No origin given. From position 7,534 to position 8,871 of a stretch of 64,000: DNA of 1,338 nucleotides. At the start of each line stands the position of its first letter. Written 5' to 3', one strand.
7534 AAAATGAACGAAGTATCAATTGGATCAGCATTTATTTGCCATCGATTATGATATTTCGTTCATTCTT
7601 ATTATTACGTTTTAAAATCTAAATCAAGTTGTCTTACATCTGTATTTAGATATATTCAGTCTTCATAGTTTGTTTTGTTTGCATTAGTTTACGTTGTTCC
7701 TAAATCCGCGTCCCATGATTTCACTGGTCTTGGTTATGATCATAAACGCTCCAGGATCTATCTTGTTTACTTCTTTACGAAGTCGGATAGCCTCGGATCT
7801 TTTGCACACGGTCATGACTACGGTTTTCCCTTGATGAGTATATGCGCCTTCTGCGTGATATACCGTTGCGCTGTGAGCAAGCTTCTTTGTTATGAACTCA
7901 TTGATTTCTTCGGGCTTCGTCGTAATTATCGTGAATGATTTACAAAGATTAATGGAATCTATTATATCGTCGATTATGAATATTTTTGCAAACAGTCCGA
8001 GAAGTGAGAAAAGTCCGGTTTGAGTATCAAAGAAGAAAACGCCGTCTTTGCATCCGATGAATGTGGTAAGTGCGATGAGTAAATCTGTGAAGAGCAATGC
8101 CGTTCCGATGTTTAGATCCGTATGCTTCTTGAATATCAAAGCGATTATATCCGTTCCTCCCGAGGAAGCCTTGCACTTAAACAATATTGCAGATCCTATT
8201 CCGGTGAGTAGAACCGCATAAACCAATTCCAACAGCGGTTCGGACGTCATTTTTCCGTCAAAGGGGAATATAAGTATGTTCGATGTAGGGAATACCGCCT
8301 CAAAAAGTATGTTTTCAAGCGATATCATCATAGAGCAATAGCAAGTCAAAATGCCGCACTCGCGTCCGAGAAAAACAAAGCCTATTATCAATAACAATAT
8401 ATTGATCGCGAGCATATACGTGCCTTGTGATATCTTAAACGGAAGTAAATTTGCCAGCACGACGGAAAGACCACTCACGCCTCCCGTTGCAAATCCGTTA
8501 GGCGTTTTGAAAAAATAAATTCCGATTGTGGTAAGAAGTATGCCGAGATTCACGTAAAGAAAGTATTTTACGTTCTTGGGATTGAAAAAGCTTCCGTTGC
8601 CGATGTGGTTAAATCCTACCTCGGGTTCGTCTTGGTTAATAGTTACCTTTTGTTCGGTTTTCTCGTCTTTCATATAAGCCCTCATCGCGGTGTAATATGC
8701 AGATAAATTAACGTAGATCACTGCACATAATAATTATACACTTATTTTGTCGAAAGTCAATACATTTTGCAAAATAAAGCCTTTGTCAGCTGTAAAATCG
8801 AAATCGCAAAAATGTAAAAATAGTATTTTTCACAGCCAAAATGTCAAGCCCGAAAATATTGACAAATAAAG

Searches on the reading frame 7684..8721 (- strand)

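Call 10: search_protein_families(library=pfam, proteins=[window:7684-8721:-], max_evalue=0.001)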
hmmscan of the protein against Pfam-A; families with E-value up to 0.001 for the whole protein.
window:7684-8721:- (345 aa): 2 families
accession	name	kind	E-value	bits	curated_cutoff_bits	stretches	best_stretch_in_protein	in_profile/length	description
PF02588.21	YitT_membrane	-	2.2e-46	158.3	24.3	1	54-277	2-204/205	Uncharacterised 5xTM membrane BCR, YitT family COG1284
PF10035.14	DUF2179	-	1.4e-20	73.3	22.8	1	283-337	1-55/55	Uncharacterized protein conserved in bacteria (DUF2179)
